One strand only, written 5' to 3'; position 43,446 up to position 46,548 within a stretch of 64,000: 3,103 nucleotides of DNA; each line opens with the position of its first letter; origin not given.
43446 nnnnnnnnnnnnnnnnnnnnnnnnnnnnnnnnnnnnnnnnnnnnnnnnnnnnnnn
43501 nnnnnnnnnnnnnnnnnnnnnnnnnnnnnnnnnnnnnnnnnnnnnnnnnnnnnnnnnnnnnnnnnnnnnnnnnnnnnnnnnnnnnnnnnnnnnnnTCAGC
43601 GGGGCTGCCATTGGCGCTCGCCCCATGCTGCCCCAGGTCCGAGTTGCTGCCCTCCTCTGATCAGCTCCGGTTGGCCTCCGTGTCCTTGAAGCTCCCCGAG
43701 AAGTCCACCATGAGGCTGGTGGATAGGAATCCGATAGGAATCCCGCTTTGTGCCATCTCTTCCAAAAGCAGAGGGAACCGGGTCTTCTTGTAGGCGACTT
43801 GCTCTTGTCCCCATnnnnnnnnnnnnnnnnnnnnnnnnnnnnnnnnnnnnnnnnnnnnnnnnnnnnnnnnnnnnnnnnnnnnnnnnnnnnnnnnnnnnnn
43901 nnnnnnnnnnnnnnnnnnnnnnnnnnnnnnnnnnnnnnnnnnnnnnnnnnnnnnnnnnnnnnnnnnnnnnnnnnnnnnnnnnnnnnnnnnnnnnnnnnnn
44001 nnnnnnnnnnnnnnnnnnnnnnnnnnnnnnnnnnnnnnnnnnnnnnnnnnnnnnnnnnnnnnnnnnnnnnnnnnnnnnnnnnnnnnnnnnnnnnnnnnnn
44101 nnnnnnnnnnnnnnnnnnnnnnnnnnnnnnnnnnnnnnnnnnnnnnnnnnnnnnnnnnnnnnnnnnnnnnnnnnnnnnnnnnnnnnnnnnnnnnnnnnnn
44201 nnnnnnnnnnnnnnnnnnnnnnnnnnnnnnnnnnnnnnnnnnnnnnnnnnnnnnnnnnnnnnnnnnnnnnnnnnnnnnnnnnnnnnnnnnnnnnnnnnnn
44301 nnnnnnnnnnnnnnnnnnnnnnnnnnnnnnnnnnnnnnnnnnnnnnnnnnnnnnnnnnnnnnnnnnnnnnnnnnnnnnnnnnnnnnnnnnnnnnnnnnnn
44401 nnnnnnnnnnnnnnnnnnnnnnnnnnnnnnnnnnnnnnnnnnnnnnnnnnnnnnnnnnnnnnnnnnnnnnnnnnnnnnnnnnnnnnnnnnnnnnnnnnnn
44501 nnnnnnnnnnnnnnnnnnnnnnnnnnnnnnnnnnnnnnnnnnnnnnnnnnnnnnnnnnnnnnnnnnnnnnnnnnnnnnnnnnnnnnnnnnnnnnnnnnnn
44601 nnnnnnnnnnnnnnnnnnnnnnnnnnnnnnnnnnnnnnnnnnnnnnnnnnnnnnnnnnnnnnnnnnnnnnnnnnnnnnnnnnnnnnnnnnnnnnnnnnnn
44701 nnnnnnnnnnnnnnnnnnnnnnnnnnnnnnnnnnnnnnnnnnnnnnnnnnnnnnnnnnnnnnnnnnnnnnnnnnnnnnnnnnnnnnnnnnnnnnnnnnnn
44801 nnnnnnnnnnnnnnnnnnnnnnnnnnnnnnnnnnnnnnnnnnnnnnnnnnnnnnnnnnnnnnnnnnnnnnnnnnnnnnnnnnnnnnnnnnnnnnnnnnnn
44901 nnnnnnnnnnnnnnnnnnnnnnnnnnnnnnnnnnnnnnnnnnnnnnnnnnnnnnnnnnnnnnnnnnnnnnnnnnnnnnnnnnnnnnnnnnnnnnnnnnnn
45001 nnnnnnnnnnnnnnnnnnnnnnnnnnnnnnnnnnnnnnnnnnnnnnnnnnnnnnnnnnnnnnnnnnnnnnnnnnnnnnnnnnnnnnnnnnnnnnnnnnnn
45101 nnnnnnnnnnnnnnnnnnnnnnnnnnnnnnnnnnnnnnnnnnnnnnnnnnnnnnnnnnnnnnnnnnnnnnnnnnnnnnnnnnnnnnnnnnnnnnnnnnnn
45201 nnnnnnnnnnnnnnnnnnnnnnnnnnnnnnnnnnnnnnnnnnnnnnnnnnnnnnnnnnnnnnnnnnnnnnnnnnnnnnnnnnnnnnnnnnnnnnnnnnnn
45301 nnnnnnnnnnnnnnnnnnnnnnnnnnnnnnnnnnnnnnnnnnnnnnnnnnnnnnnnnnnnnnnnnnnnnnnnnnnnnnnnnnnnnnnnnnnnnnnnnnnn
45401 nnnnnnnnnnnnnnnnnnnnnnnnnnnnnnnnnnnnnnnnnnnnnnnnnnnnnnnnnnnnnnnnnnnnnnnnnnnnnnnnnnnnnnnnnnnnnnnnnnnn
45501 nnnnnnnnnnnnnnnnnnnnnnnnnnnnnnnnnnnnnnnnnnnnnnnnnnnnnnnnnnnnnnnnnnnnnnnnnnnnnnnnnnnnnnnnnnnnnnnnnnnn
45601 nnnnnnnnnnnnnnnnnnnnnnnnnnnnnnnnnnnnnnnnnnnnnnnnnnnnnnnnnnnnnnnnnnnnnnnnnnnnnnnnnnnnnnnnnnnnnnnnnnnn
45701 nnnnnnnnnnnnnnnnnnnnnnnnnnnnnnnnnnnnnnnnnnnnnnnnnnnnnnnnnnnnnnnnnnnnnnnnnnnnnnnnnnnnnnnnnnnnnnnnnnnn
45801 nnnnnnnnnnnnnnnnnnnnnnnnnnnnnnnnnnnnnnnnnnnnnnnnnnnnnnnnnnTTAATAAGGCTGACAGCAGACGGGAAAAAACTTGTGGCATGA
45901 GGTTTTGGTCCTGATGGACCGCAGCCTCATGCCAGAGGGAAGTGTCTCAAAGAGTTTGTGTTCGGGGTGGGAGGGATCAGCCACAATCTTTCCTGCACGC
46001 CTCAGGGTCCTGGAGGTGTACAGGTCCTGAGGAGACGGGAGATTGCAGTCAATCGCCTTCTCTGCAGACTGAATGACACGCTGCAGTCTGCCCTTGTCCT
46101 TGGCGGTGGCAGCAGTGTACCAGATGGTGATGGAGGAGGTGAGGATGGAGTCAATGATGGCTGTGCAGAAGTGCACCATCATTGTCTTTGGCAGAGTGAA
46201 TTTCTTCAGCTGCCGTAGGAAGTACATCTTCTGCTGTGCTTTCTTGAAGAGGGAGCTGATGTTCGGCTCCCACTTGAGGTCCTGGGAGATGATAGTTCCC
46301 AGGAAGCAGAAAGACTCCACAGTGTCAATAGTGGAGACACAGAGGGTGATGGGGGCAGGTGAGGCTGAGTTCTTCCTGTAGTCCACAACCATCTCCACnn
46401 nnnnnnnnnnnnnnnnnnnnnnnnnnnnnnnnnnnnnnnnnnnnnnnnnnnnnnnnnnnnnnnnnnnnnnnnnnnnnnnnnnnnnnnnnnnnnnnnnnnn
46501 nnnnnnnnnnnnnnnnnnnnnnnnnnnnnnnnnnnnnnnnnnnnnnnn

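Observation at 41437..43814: Copy-2 ZNRF-like gene is a truncated duplicate (lost terminal RING exon plus ~1 kb deletion in exon 1)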

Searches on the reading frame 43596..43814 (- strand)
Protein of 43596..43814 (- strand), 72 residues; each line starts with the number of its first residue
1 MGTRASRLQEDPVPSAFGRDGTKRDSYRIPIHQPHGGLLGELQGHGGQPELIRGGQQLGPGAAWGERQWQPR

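Call 16: find_encoding_contigs(protein=window:43596-43814:-, flank=10000, max_places=10)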
Protein window:43596-43814:- (72 aa): no gene with exactly this product is on record in the collection.
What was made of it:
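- Exact-sequence look-ups of the copy-2 ORF in public assemblies, including Logan assemblies of sequencing runs, found nothing (call 16).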

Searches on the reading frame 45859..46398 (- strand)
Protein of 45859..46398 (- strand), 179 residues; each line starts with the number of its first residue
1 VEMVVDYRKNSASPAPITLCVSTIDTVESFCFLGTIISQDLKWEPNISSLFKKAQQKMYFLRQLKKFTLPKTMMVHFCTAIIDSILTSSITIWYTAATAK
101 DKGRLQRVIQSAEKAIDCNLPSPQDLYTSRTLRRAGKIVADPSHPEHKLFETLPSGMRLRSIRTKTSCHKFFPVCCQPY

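Call 31: search_protein_families(library=pfam, proteins=[window:45859-46398:-], max_evalue=0.1)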
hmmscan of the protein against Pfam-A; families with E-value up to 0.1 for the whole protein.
window:45859-46398:- (179 aa): 1 family
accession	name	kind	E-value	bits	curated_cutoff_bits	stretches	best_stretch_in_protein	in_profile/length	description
PF09004.15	ALKBH8_N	-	8.7e-14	51.3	21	1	43-84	1-42/42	Alkylated DNA repair protein alkB homolog 8, N-terminal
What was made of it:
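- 43884..46415 (.): Composite repeat insertion of 2.5 kb, specific to copy 2. It splits the ZNRF/TEP1 bidirectional promoter region 69 bp upstream of the pseudo-ATG. It carries a retrotransposon-tail-like ORF at 45859-46398 (-). Pfam hit PF09004 on the ORF (call 31).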
